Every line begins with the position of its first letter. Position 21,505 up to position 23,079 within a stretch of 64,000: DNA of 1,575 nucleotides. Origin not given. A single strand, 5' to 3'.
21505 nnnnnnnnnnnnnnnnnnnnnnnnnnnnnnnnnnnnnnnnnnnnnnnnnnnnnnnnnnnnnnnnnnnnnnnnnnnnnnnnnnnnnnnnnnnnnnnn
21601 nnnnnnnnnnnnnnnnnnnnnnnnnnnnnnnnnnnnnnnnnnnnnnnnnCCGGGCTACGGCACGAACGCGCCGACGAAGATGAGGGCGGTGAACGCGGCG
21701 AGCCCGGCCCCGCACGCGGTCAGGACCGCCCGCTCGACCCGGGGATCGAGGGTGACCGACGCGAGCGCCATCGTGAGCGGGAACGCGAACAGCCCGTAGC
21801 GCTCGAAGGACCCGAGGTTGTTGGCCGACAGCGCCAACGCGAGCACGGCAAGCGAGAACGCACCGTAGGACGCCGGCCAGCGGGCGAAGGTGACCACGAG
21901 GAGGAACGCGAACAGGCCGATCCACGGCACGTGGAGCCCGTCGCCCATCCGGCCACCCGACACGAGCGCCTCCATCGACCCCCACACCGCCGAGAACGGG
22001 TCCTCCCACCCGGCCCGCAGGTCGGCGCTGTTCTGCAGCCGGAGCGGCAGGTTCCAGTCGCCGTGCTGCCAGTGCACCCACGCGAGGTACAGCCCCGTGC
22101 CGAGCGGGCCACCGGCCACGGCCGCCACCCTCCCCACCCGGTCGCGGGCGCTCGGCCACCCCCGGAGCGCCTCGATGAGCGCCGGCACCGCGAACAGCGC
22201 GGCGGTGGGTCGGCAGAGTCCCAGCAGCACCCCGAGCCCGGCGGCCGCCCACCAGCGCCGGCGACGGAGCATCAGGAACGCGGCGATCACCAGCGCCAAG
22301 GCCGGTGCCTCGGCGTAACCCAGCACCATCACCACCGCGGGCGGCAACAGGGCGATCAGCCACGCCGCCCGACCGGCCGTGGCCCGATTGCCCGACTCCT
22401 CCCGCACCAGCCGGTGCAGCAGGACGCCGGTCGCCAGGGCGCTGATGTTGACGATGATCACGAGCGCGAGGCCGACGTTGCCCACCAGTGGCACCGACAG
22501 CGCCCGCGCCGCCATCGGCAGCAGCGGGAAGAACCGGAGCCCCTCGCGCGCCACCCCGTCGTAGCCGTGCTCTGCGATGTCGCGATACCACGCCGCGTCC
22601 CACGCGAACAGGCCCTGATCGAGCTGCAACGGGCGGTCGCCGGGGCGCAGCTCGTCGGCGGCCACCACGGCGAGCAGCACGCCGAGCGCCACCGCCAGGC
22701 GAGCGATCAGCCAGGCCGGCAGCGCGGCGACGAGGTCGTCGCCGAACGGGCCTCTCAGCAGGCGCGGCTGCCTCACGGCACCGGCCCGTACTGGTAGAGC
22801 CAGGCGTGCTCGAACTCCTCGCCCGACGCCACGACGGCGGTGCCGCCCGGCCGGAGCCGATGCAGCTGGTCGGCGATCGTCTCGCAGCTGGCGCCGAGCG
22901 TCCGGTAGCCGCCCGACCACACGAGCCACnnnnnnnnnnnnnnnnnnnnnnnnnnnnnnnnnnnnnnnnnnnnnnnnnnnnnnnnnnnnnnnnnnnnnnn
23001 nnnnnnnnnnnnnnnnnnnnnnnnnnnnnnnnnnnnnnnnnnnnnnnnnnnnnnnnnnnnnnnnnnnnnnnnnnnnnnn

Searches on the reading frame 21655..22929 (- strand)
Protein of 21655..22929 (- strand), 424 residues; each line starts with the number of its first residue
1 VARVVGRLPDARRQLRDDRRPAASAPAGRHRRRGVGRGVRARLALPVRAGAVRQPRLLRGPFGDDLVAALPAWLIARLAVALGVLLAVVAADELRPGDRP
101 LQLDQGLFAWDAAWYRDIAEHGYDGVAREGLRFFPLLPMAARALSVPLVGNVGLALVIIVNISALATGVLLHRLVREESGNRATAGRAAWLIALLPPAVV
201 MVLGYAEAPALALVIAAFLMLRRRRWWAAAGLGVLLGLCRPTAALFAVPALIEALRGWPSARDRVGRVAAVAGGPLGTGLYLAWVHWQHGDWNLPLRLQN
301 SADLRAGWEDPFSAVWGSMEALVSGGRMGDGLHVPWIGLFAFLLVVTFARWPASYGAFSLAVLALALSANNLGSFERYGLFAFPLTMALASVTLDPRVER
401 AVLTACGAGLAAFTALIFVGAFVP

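Call 17: search_protein_families(library=pfam, proteins=[window:21655-22929:-], max_evalue=0.001)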
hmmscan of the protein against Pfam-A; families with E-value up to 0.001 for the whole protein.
window:21655-22929:- (424 aa): 2 families
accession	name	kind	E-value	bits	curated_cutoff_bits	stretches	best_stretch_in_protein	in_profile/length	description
PF04188.19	Mannosyl_trans2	-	0.00013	21.9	22.4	1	106-227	57-186/443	Mannosyltransferase (PIG-V)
PF13231.12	PMT_2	-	0.0007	20.3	26.1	1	140-257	8-131/160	Dolichyl-phosphate-mannose-protein mannosyltransferase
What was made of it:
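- The window already encodes two clearer PMT_2 proteins at 21655-24392 (call 17).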
